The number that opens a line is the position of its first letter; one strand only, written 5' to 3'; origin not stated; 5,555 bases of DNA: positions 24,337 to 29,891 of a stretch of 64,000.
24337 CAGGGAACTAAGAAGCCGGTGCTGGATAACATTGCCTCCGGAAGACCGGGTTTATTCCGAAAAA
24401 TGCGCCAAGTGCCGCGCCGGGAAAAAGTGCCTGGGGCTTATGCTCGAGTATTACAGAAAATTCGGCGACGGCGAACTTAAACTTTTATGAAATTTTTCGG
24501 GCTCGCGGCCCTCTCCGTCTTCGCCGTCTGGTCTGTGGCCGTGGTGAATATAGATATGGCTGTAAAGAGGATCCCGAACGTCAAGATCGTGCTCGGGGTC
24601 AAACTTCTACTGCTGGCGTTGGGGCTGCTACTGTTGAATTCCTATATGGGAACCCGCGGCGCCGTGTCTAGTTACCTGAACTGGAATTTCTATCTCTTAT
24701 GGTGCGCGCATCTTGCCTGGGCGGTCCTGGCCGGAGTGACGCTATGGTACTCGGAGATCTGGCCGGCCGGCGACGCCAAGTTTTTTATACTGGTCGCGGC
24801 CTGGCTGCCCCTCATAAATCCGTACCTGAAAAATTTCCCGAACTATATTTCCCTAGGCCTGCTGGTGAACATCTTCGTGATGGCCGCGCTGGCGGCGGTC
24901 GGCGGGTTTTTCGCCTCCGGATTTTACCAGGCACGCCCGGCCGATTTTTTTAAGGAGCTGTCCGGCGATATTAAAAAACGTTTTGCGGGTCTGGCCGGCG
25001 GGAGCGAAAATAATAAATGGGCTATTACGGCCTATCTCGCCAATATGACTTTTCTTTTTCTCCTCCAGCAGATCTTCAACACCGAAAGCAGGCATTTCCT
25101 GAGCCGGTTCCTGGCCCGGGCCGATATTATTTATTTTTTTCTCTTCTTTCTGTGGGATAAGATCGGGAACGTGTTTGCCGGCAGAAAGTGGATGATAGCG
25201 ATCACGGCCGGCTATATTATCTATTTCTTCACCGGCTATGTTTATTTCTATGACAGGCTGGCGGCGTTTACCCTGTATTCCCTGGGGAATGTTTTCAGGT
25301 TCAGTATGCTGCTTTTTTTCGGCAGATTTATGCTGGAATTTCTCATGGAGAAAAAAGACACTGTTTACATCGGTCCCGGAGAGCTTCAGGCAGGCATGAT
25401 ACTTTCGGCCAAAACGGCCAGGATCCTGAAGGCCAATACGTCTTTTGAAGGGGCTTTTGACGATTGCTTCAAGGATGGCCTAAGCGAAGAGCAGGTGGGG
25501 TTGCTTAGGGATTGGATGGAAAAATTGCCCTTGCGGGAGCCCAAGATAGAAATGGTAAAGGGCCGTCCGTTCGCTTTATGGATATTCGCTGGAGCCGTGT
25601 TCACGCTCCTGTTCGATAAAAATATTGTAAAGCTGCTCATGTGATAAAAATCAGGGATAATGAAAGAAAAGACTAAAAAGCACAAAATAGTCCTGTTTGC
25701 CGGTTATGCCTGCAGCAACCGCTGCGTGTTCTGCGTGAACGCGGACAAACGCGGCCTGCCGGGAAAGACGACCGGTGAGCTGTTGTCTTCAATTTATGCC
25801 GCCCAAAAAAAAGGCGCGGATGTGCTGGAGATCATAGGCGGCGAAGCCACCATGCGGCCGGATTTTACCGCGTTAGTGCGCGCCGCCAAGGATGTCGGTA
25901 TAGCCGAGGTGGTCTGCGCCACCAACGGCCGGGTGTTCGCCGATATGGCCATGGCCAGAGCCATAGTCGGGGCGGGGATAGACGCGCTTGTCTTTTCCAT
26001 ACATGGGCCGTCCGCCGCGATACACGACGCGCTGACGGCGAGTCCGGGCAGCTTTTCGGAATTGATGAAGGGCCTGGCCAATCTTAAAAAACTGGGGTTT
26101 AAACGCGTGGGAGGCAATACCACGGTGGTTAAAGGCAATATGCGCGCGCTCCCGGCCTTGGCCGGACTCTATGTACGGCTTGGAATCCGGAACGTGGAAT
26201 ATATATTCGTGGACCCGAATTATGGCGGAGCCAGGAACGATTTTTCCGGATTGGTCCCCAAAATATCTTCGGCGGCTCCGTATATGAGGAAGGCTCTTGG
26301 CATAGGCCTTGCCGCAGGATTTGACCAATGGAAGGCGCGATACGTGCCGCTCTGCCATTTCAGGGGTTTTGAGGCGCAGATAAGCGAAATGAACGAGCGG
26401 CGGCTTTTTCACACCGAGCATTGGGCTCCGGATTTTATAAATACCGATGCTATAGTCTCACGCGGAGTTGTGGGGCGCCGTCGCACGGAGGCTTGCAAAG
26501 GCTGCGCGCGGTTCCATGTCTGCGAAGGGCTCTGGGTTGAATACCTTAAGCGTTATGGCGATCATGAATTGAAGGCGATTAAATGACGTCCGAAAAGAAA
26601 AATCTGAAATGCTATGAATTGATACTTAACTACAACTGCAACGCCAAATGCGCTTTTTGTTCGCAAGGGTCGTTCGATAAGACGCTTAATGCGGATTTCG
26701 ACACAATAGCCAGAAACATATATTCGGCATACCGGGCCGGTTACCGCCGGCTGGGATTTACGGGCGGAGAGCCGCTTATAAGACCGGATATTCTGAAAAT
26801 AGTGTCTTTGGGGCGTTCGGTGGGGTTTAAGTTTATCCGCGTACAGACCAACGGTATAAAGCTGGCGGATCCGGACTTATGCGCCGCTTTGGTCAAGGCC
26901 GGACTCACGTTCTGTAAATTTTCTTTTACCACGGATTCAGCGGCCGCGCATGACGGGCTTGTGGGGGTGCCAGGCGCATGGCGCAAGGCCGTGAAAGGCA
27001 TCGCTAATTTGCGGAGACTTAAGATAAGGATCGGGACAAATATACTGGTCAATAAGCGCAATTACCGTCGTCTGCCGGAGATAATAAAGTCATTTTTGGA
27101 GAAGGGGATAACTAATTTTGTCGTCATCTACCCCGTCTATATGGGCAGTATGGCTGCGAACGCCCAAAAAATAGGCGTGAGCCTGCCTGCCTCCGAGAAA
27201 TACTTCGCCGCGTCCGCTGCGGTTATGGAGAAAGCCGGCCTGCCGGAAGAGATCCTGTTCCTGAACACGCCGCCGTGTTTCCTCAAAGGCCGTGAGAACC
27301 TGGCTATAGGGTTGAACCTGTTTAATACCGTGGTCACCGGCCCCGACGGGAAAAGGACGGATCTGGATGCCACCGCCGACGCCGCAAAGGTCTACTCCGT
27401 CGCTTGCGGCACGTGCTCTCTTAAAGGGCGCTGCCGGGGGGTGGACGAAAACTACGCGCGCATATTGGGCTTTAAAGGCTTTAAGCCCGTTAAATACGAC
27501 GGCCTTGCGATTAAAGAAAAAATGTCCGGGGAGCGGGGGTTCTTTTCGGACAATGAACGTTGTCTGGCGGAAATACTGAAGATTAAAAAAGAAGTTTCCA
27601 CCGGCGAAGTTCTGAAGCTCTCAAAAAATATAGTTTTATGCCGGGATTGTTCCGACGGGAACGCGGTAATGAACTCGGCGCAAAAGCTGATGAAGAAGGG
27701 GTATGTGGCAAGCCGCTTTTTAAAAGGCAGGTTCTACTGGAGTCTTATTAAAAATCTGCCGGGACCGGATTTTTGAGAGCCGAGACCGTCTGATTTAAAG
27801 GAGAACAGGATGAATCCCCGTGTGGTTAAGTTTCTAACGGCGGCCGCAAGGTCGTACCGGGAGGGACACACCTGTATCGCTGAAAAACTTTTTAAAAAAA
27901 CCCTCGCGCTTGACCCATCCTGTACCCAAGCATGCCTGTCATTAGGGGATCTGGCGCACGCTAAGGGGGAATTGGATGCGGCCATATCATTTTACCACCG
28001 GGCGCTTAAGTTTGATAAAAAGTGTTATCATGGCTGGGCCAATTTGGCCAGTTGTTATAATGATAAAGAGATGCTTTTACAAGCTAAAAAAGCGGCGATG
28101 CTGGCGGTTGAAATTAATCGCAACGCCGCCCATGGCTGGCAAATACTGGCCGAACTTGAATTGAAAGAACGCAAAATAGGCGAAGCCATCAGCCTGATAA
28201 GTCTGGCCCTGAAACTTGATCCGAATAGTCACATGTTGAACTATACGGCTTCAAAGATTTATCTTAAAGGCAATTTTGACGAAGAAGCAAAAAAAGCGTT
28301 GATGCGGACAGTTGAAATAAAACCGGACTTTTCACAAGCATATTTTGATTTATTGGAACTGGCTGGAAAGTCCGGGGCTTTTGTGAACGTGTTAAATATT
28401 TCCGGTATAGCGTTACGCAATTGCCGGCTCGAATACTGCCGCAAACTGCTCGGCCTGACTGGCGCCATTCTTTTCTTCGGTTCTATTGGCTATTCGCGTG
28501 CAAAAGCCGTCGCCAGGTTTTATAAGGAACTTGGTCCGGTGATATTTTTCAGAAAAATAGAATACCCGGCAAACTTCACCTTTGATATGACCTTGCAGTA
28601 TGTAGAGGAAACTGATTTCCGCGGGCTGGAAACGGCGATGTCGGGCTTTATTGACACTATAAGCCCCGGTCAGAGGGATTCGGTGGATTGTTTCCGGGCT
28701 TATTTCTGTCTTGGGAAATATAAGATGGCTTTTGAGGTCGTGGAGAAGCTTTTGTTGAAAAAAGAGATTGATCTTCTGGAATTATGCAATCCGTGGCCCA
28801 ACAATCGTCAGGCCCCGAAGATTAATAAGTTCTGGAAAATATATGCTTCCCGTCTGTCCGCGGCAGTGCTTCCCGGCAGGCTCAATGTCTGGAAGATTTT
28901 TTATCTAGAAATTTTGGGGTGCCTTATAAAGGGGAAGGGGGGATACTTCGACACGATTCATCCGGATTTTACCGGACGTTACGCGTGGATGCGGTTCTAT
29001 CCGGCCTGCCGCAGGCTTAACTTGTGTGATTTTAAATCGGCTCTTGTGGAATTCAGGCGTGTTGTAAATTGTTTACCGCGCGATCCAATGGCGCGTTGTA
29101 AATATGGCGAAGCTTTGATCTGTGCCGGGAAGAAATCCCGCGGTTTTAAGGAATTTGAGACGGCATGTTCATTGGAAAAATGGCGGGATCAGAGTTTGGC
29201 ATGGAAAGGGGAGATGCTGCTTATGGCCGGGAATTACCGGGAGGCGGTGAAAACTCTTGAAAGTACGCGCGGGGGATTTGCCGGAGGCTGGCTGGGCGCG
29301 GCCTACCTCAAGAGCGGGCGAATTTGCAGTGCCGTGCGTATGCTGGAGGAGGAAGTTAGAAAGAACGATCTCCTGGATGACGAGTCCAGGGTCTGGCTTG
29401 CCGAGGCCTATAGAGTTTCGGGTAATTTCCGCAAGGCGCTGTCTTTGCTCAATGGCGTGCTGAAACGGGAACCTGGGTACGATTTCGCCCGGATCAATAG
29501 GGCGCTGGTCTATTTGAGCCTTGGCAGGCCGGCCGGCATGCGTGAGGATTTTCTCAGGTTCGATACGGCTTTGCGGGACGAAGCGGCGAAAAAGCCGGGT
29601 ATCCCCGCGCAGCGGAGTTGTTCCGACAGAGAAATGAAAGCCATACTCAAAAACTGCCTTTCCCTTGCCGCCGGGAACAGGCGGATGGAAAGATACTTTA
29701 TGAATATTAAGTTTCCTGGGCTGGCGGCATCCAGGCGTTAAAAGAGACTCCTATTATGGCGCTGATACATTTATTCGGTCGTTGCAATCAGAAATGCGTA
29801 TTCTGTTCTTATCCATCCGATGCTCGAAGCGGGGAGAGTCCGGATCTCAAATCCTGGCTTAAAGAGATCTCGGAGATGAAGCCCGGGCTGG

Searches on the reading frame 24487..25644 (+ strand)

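Call 14: search_protein_families(library=ncbifam, proteins=[window:24487-25644:+], max_evalue=0.00001)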
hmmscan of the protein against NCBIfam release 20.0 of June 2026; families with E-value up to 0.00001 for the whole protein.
window:24487-25644:+ (385 aa): 0 families

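Call 22: search_protein_families(library=pfam, proteins=[window:24487-25644:+], max_evalue=0.01)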
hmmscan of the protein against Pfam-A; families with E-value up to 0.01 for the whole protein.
window:24487-25644:+ (385 aa): 1 family
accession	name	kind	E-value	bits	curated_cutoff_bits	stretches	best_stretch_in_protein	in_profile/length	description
PF01478.23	Peptidase_A24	-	0.0066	17.3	26.5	1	11-134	2-101/104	Type IV leader peptidase family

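Call 23: search_protein_families(library=padloc, proteins=[window:24487-25644:+], max_evalue=0.01)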
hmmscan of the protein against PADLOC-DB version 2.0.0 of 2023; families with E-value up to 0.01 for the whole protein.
window:24487-25644:+ (385 aa): 0 families

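Call 65: search_protein_families(library=ncbifam, proteins=[window:24487-25641:+], max_evalue=10)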
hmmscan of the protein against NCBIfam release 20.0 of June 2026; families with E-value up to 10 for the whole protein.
window:24487-25641:+ (385 aa): 0 families

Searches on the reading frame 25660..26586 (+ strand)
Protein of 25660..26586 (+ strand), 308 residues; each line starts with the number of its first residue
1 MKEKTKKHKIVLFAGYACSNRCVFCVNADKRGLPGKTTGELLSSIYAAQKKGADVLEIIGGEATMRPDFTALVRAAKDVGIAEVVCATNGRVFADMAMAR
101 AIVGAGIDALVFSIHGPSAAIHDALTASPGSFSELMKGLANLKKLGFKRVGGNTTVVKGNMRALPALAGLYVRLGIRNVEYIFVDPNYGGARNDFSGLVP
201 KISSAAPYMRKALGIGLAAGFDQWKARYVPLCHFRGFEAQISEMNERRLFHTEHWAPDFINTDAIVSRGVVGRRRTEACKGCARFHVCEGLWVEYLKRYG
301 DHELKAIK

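Call 14: search_protein_families(library=ncbifam, proteins=[window:25660-26586:+], max_evalue=0.00001)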
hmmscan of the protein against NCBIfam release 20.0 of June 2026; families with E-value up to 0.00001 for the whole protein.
window:25660-26586:+ (308 aa): 30 families (the best 25 are shown)
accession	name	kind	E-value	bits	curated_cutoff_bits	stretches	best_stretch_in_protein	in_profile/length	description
NF038332.1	rSAM_rare_HxsC4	exception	3.2e-34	118.6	500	1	5-213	11-222/335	radical SAM protein HxsC4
TIGR03977.1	rSAM_pair_HxsC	equivalog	1.5e-19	70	267.9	1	7-206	24-226/292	His-Xaa-Ser system radical SAM maturase HxsC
TIGR04545.1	rSAM_ahbD_hemeb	equivalog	2.9e-19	69.7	500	1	17-186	9-177/339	heme b synthase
TIGR03913.1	rad_SAM_trio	equivalog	4.7e-17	61.5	591.75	1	13-177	24-185/477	GDL motif peptide-associated radical SAM/SPASM maturase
TIGR04053.2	TIGR04053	equivalog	2.5e-16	59.9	395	1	16-184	16-186/366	TIGR04053 family radical SAM/SPASM domain-containing protein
TIGR02668.1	moaA_archaeal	equivalog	1.2e-14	54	325.25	1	17-166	19-168/303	GTP 3',8-cyclase MoaA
TIGR04466.1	rSAM_BlsE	equivalog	8.5e-14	51.7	400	1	17-180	12-171/327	cytosylglucuronate decarboxylase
TIGR04546.1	rSAM_ahbC_deAc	equivalog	2e-13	49.9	650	1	6-179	37-208/390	12,18-didecarboxysiroheme deacetylase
TIGR04055.1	rSAM_NirJ2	equivalog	3.2e-13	49.9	500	1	18-186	10-176/326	putative heme d1 biosynthesis radical SAM protein NirJ2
TIGR02666.1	moaA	equivalog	3.9e-13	49.1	284.05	1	18-173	20-182/336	GTP 3',8-cyclase MoaA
TIGR04347.1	pseudo_SAM_Halo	equivalog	6e-13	48.8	525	1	3-196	33-222/390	TIGR04347 family pseudo-SAM/SPASM protein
NF045574.1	sacti_mat_StsB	exception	8.1e-13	48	625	1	17-183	105-268/466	StsB family radical SAM/SPASM domain sactipeptide maturase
TIGR04051.1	rSAM_NirJ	equivalog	1.4e-12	47.3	515.45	1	20-177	14-169/354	heme d1 biosynthesis radical SAM protein NirJ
NF001199.0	PRK00164.2-1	equivalog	3.1e-12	46.3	231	1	17-161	21-165/308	GTP 3',8-cyclase MoaA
TIGR03962.1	mycofact_rSAM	equivalog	5.2e-12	45.6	265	1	15-175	19-177/339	mycofactocin radical SAM maturase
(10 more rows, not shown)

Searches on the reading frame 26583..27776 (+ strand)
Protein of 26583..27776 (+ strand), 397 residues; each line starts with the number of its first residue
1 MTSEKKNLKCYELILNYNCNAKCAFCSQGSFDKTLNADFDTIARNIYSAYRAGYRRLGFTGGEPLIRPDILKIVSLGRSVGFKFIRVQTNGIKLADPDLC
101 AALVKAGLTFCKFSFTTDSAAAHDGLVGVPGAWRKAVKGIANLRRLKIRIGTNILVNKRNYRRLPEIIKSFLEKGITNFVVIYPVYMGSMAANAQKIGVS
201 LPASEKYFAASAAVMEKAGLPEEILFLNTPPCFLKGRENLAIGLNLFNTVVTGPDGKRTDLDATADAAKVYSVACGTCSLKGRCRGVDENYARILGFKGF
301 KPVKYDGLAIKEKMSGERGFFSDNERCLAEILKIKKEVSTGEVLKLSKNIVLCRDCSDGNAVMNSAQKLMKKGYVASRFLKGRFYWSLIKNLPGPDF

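Call 14: search_protein_families(library=ncbifam, proteins=[window:26583-27776:+], max_evalue=0.00001)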
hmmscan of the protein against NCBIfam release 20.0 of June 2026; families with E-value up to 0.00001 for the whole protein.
window:26583-27776:+ (397 aa): 36 families (the best 25 are shown)
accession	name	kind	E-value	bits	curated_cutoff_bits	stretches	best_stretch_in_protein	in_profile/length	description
TIGR03977.1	rSAM_pair_HxsC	equivalog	6.9e-25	87.5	267.9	1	13-235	29-254/292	His-Xaa-Ser system radical SAM maturase HxsC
NF038332.1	rSAM_rare_HxsC4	exception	2.4e-23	82.8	500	1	18-180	23-190/335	radical SAM protein HxsC4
TIGR02668.1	moaA_archaeal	equivalog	2.1e-19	69.7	325.25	1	13-213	14-215/303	GTP 3',8-cyclase MoaA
NF045646.2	rSAM_Se_TrsS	equivalog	5.2e-19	68.1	490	1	10-174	86-254/441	radical SAM (seleno)protein TrsS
TIGR04545.1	rSAM_ahbD_hemeb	equivalog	1.2e-18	67.7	500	1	16-190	7-181/339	heme b synthase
TIGR04051.1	rSAM_NirJ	equivalog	4.6e-18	65.3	515.45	1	17-194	10-186/354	heme d1 biosynthesis radical SAM protein NirJ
TIGR04053.2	TIGR04053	equivalog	1.1e-17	64.4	395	1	19-190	18-192/366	TIGR04053 family radical SAM/SPASM domain-containing protein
TIGR04466.1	rSAM_BlsE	equivalog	1.5e-17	64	400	1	18-178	12-169/327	cytosylglucuronate decarboxylase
TIGR04055.1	rSAM_NirJ2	equivalog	2.8e-17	63.3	500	1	18-217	9-203/326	putative heme d1 biosynthesis radical SAM protein NirJ2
TIGR04546.1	rSAM_ahbC_deAc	equivalog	7.8e-17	61.1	650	1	17-189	47-218/390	12,18-didecarboxysiroheme deacetylase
TIGR04054.1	rSAM_NirJ1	equivalog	1.1e-16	60.4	650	1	18-190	45-216/387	putative heme d1 biosynthesis radical SAM protein NirJ1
NF001199.0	PRK00164.2-1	equivalog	3.6e-16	59.2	231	1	8-175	11-179/308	GTP 3',8-cyclase MoaA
TIGR04303.1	GeoRSP_rSAM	equivalog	1e-15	58.1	400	1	14-178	10-171/325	GeoRSP system radical SAM/SPASM protein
TIGR02109.1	PQQ_syn_pqqE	equivalog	1.2e-15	57.3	381.35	1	15-209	13-204/358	pyrroloquinoline quinone biosynthesis protein PqqE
TIGR04251.1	SCM_rSAM_ScmF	equivalog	2.3e-15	56.9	400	1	14-170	9-168/353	SynChlorMet cassette radical SAM/SPASM protein ScmF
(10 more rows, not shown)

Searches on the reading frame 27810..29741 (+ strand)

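Call 14: search_protein_families(library=ncbifam, proteins=[window:27810-29741:+], max_evalue=0.00001)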
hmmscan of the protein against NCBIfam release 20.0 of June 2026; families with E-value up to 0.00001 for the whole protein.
window:27810-29741:+ (643 aa): 11 families
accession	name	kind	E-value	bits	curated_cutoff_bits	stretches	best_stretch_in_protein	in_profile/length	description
TIGR02917.1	PEP_TPR_lipo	equivalog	7.1e-24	83.7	312.2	1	16-196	510-690/899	XrtA/PEP-CTERM system TPR-repeat protein PrsT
NF040959.1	MamA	equivalog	2.7e-16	59.6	200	0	496-569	44-116/204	magnetosome protein MamA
TIGR02521.1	type_IV_pilW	equivalog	1.4e-13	51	154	0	506-575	12-82/234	type IV pilus biogenesis/stability protein PilW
TIGR02552.1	LcrH_SycD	equivalog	2.6e-13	49.8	104.8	1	11-106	24-119/136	SycD/LcrH family type III secretion system chaperone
NF033758.1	gliding_GltE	equivalog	7.6e-13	48.2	225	1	17-185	98-266/411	adventurous gliding motility TPR repeat lipoprotein GltE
TIGR00990.1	3a0801s09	subfamily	1e-09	37.6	757.25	0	23-66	526-569/615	mitochondrial import receptor subunit TOM70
NF008757.0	PRK11788.1-5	equivalog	1.5e-09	37.5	363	0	12-71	187-246/388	lipopolysaccharide assembly protein LapB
NF008520.0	PRK11447.1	equivalog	7.2e-09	34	858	1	20-184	366-539/1157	cellulose synthase complex outer membrane protein BcsC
NF033920.0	C39_PA2778_fam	equivalog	8e-08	32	150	1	7-102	158-253/255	PA2778 family cysteine peptidase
NF033762.1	social_mot_Tgl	equivalog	1.5e-07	31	225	0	24-111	85-174/252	social motility TPR repeat lipoprotein Tgl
NF008756.0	PRK11788.1-4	equivalog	2.1e-07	30.4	474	0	17-94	192-270/389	lipopolysaccharide assembly protein LapB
